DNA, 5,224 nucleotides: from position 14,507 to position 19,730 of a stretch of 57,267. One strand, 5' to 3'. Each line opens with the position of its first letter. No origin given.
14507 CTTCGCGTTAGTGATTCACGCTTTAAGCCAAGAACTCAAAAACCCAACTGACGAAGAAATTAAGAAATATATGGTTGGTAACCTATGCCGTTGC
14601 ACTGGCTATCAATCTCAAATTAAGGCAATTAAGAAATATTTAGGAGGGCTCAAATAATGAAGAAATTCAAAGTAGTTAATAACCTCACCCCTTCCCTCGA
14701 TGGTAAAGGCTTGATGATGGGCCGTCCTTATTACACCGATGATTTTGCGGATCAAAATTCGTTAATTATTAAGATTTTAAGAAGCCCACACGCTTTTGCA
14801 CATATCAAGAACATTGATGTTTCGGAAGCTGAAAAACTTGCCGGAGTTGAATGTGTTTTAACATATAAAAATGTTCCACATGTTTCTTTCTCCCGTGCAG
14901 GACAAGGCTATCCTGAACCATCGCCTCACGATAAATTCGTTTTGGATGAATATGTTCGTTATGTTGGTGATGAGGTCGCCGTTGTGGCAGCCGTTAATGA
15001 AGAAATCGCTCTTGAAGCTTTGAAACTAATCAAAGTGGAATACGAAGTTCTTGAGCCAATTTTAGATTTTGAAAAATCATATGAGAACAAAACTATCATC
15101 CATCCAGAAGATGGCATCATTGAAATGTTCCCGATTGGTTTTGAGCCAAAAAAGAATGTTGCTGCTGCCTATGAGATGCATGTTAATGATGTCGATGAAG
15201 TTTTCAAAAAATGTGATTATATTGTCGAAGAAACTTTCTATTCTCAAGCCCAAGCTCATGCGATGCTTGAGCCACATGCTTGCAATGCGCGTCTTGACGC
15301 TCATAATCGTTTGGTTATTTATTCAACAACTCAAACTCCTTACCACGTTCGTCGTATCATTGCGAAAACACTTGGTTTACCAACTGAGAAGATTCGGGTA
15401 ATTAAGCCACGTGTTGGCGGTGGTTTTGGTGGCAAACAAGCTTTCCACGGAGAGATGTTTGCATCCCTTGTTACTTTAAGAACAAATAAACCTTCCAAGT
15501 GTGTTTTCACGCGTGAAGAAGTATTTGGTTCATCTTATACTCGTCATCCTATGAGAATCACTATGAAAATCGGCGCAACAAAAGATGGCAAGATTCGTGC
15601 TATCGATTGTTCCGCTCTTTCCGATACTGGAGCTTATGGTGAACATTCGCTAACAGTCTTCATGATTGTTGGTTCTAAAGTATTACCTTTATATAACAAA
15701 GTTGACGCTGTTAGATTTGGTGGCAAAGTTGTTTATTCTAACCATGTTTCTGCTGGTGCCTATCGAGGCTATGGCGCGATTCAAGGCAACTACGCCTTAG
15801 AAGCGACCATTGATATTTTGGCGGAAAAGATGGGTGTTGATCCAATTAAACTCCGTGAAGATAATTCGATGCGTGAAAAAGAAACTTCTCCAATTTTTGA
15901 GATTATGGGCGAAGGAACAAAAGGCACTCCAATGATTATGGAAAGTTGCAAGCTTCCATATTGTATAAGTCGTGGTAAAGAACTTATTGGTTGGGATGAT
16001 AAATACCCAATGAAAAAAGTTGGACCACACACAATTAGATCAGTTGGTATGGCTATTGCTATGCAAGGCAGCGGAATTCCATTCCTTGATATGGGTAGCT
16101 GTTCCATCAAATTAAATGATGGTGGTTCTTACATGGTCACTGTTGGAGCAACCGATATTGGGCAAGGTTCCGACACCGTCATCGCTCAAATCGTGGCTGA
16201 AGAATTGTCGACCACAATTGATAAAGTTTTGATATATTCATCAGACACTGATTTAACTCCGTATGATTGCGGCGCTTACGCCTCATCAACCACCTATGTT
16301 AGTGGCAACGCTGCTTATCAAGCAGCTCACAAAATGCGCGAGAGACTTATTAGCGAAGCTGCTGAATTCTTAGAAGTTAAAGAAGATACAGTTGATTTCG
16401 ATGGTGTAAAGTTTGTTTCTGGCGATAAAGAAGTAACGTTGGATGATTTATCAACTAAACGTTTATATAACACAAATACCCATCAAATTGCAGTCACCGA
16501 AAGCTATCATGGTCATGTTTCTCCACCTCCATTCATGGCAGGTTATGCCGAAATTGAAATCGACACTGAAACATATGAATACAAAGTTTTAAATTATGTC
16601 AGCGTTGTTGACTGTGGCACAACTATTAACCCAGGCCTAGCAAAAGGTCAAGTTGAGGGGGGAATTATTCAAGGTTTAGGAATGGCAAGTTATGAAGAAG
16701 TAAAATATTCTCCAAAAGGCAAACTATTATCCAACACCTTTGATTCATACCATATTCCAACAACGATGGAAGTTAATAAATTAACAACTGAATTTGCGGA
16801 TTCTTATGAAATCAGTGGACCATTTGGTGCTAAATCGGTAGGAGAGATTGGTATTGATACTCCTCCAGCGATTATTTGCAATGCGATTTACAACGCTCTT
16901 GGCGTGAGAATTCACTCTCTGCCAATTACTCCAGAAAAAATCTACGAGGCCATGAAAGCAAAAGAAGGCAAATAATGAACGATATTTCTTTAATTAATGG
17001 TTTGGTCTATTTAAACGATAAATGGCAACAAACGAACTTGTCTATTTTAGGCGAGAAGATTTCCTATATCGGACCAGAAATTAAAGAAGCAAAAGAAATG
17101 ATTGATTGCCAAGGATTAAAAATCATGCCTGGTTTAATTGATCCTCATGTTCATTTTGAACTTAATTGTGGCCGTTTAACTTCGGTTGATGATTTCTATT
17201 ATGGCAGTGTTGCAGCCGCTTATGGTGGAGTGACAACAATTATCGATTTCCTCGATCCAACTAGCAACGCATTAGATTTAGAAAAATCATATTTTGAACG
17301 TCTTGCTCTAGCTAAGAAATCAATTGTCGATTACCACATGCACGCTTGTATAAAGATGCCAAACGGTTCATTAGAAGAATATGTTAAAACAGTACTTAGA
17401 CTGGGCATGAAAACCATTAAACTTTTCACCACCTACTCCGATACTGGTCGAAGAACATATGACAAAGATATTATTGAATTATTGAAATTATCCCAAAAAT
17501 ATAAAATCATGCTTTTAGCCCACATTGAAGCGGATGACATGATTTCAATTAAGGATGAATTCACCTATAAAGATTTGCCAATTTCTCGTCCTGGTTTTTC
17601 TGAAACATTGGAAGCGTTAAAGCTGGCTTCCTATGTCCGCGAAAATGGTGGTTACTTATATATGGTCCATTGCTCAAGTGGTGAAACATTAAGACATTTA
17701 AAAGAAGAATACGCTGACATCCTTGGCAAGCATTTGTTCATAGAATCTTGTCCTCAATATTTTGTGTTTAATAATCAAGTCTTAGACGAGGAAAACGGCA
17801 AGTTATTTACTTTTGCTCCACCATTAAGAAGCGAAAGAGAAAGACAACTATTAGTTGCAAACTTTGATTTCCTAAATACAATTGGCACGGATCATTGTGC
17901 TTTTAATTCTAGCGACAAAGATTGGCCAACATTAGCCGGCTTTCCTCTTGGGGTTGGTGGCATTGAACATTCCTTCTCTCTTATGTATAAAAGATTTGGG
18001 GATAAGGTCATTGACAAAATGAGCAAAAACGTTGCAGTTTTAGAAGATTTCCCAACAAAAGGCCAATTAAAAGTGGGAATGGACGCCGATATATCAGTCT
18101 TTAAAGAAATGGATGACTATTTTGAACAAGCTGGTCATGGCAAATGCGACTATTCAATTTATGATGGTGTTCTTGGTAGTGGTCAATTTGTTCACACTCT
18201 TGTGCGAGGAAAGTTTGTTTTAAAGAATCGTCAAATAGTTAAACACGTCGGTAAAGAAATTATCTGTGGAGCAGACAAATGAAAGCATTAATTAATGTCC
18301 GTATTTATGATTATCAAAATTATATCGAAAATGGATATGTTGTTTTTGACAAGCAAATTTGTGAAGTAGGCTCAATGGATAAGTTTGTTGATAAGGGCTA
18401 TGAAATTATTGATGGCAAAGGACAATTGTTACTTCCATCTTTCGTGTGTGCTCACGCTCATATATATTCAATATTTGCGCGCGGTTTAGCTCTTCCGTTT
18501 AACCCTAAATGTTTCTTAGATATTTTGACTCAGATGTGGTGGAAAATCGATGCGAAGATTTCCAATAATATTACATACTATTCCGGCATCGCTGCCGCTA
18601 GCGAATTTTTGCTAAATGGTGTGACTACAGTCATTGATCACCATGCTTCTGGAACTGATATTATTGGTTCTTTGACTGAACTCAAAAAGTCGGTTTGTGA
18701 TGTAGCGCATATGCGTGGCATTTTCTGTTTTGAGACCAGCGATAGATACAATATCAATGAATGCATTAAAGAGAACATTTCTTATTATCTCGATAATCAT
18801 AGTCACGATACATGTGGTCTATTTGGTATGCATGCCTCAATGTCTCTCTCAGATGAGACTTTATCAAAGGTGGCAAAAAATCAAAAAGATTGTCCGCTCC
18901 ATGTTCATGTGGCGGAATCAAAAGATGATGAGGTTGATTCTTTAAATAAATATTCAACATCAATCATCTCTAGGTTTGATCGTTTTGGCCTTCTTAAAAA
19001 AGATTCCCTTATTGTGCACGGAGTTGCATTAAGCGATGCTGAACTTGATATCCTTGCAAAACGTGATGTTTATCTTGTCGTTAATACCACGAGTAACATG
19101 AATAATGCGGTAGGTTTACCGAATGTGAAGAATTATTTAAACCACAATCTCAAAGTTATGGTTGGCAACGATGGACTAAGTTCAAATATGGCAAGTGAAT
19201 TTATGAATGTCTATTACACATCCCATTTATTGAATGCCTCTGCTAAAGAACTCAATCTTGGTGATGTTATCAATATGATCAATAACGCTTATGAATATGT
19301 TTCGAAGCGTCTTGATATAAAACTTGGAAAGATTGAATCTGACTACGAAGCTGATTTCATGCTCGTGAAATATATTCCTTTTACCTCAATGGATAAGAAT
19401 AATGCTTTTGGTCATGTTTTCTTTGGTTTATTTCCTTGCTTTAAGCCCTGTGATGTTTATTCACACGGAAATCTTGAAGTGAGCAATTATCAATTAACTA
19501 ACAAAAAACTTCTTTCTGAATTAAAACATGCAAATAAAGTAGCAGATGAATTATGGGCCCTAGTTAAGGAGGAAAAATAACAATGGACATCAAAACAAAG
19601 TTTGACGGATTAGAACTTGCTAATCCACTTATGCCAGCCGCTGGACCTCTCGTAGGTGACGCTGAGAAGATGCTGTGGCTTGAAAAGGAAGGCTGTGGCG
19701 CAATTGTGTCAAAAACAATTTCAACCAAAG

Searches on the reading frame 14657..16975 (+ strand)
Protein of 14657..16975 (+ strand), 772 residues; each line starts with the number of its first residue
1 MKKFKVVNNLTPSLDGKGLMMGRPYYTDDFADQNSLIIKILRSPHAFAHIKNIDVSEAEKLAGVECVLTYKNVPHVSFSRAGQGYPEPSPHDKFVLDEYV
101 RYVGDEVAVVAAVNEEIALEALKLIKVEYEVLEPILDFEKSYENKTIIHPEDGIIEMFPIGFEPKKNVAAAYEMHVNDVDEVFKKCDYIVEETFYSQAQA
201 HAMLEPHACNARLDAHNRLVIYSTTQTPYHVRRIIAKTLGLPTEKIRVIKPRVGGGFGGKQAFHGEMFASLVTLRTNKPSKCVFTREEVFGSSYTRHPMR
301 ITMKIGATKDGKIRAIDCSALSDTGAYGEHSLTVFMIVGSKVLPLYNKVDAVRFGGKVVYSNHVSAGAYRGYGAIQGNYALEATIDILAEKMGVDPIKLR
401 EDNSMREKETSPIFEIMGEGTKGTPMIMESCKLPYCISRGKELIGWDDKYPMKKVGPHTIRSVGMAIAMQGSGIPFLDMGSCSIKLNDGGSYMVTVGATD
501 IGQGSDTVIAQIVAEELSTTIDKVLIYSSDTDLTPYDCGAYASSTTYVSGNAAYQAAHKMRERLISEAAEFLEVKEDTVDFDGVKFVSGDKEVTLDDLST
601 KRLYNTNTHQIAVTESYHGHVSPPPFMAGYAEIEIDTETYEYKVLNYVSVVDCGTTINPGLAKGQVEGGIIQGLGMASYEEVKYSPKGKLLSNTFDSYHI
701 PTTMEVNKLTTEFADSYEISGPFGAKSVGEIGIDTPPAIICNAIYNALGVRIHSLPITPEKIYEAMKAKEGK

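Call 8: search_protein_families(library=ncbifam, max_evalue=1e-10, proteins=[window:14657-16975:+])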
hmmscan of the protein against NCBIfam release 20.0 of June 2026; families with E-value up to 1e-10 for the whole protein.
window:14657-16975:+ (772 aa): 13 families
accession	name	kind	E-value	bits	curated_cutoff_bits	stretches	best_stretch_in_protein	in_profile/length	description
NF043082.1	XdhA_XDHase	equivalog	3.1e-186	620.8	780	1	16-769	10-755/758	xanthine dehydrogenase subunit XdhA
TIGR03313.1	Se_sel_red_Mo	hypoth_equivalog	1.9e-173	578.6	1101.9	2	150-766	335-949/951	molybdopterin-dependent oxidoreductase Mo/Fe-S-binding subunit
NF007426.0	PRK09970.1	equivalog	4.7e-172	573.8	916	1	15-768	14-757/761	xanthine dehydrogenase molybdenum-binding subunit XdhA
TIGR03194.1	4hydrxCoA_A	equivalog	2.9e-152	508.7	994.55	1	11-766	1-746/746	4-hydroxybenzoyl-CoA reductase subunit alpha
NF041018.1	glyceraldDH_alpha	equivalog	6.8e-125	418.2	790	1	17-763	13-741/741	glyceraldehyde dehydrogenase subunit alpha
NF040766.1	CODH_aero_grp5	exception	2.4e-119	399.7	950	2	17-596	15-586/785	aerobic carbon-monoxide dehydrogenase large subunit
TIGR03196.1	pucD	equivalog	8.5e-110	368.3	783.65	1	15-762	11-754/763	xanthine dehydrogenase subunit D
NF045668.1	pterin_aldehy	equivalog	1.6e-97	327.7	1100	1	33-767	204-905/905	molybdopterin-dependent aldehyde oxidoreductase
TIGR02416.1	CO_dehy_Mo_lg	equivalog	4.5e-94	316.1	991.15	1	20-764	6-769/770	aerobic carbon-monoxide dehydrogenase large subunit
TIGR03311.1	Se_dep_XDH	equivalog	1.3e-90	304.7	830.45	1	12-757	167-841/848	selenium-dependent xanthine dehydrogenase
NF041671.1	peri_hyde_PaoC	equivalog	2.6e-88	297.2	1180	1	3-767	14-732/735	aldehyde oxidoreductase molybdenum-binding subunit PaoC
TIGR02965.1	xanthine_xdhB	equivalog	3.7e-84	283.3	849.5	1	21-749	15-726/758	xanthine dehydrogenase molybdopterin binding subunit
TIGR02969.1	mam_aldehyde_ox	subfamily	2.2e-58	197.7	1912.3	1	21-738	590-1270/1330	aldehyde oxidase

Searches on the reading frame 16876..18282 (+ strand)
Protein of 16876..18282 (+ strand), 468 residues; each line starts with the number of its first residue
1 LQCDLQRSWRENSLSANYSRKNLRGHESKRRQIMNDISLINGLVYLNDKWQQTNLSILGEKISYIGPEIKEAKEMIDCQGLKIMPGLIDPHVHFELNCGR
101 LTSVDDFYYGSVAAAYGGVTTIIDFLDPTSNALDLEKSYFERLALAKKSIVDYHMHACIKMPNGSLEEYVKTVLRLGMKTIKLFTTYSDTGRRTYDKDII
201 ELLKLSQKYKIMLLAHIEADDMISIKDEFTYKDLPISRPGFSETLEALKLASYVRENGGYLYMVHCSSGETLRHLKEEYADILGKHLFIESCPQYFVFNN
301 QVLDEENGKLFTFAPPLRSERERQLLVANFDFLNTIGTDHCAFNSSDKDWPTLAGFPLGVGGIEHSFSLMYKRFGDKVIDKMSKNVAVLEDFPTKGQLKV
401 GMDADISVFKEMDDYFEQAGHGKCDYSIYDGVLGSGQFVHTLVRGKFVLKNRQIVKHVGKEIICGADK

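Call 8: search_protein_families(library=ncbifam, max_evalue=1e-10, proteins=[window:16876-18282:+])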
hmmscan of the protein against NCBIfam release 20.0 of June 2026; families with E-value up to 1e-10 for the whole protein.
window:16876-18282:+ (468 aa): 27 families (the best 25 are shown)
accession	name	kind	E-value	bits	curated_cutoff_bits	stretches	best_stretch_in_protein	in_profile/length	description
TIGR02033.1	D-hydantoinase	equivalog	2e-63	214.9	393.25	1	40-459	4-447/454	dihydropyrimidinase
NF009941.0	PRK13404.1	subfamily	3.3e-50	171.1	647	1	39-460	8-455/478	dihydropyrimidinase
NF004839.0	PRK06189.1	equivalog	3.5e-43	147.9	631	1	36-457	4-439/451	allantoinase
TIGR03178.1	allantoinase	equivalog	5.5e-43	147.4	357.85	1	38-459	3-436/441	allantoinase AllB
NF058539.1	ergo_uti2_ErtD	equivalog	1.1e-40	139.9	650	1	39-459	5-440/449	hydantoin-5-propionate amidohydrolase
NF002668.0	PRK02382.1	equivalog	8.9e-39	133.4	452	1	33-459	2-421/436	dihydroorotase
TIGR00857.1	pyrC_multi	subfamily_domain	2.6e-38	132.1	279.05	1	51-451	4-411/412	dihydroorotase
NF006559.0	PRK09060.1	equivalog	5e-36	124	482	1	35-457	5-430/444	dihydroorotase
NF005751.0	PRK07575.1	equivalog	1.2e-34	119.6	529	1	44-458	12-429/440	dihydroorotase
NF058538.1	ergo_util_ErtD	equivalog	1.7e-34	119.4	600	1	42-460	7-440/446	hydantoin-5-propionate amidohydrolase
NF006688.0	PRK09236.1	equivalog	1.3e-33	116.5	535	1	36-459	3-437/444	dihydroorotase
NF003271.0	PRK04250.1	equivalog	9e-33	113.5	405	1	39-462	5-401/407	dihydroorotase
NF006839.0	PRK09357.1-4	equivalog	9.5e-29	100.2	576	1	51-450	18-421/422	dihydroorotase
NF006837.0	PRK09357.1-2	equivalog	3.1e-27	95.2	575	1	39-452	5-425/428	dihydroorotase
NF005960.0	PRK08044.1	equivalog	4.2e-25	88.4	688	1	36-453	4-437/453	allantoinase AllB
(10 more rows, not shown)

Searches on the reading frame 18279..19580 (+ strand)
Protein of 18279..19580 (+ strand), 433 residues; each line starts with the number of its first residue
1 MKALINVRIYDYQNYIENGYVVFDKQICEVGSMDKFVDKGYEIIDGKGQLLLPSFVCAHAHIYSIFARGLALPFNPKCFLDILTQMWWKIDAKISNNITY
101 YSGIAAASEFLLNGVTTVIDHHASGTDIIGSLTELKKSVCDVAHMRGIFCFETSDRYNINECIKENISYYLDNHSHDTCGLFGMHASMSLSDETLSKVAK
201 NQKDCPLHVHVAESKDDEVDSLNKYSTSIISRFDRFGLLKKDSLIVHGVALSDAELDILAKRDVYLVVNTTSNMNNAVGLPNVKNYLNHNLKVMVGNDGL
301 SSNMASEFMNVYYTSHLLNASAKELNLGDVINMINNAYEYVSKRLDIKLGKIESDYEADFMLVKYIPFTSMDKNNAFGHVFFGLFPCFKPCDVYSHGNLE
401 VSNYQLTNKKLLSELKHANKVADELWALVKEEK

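Call 8: search_protein_families(library=ncbifam, max_evalue=1e-10, proteins=[window:18279-19580:+])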
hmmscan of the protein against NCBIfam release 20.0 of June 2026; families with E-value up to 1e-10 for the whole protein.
window:18279-19580:+ (433 aa): 17 families
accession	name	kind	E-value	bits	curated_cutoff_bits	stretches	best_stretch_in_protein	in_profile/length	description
NF005540.0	PRK07203.1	equivalog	2.3e-99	333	444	1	11-427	14-440/444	putative aminohydrolase SsnA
TIGR03314.1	Se_ssnA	subfamily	3.2e-91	306.4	455.5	1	11-427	13-439/441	putative selenium metabolism protein SsnA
NF004701.0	PRK06038.1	equivalog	5.8e-37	127.4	609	1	16-364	21-366/432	N-ethylammeline chlorohydrolase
NF006252.0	PRK08393.1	equivalog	9.1e-33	113.9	617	1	22-365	25-364/424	N-ethylammeline chlorohydrolase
NF006055.0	PRK08203.1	equivalog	1.6e-31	109.4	532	2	195-426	219-451/455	8-oxoguanine deaminase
NF012037.0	PRK15493.1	equivalog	6e-28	97.8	779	1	9-313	13-319/435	bifunctional S-methyl-5'-thioadenosine deaminase/S-adenosylhomocysteine deaminase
NF006549.0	PRK09045.1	equivalog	3.3e-27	95.2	540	1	22-325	34-341/444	TRZ/ATZ family hydrolase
NF005557.0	PRK07228.1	equivalog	3.5e-27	95.2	522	1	188-365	194-376/445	5'-deoxyadenosine deaminase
NF005211.0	PRK06687.1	equivalog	3.3e-26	92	703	1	11-364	15-372/419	TRZ/ATZ family protein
NF004995.0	PRK06380.1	subfamily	7.7e-25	87.7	567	1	16-383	19-382/418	metal-dependent hydrolase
NF005552.0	PRK07213.1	equivalog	4.7e-22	78.4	294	1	39-367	37-353/382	chlorohydrolase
TIGR02967.1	guan_deamin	equivalog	8.4e-19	67.8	375.4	1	194-366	190-363/401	guanine deaminase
NF006269.1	PRK08418.1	equivalog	7.3e-17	61.2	320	0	240-365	253-376/408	aminofutalosine deaminase family hydrolase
NF006679.0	PRK09228.1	subfamily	1.2e-16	60.5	351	1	194-366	215-388/433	guanine deaminase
NF006056.0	PRK08204.1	subfamily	4.6e-15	55.3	391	1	22-310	29-313/449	hypothetical protein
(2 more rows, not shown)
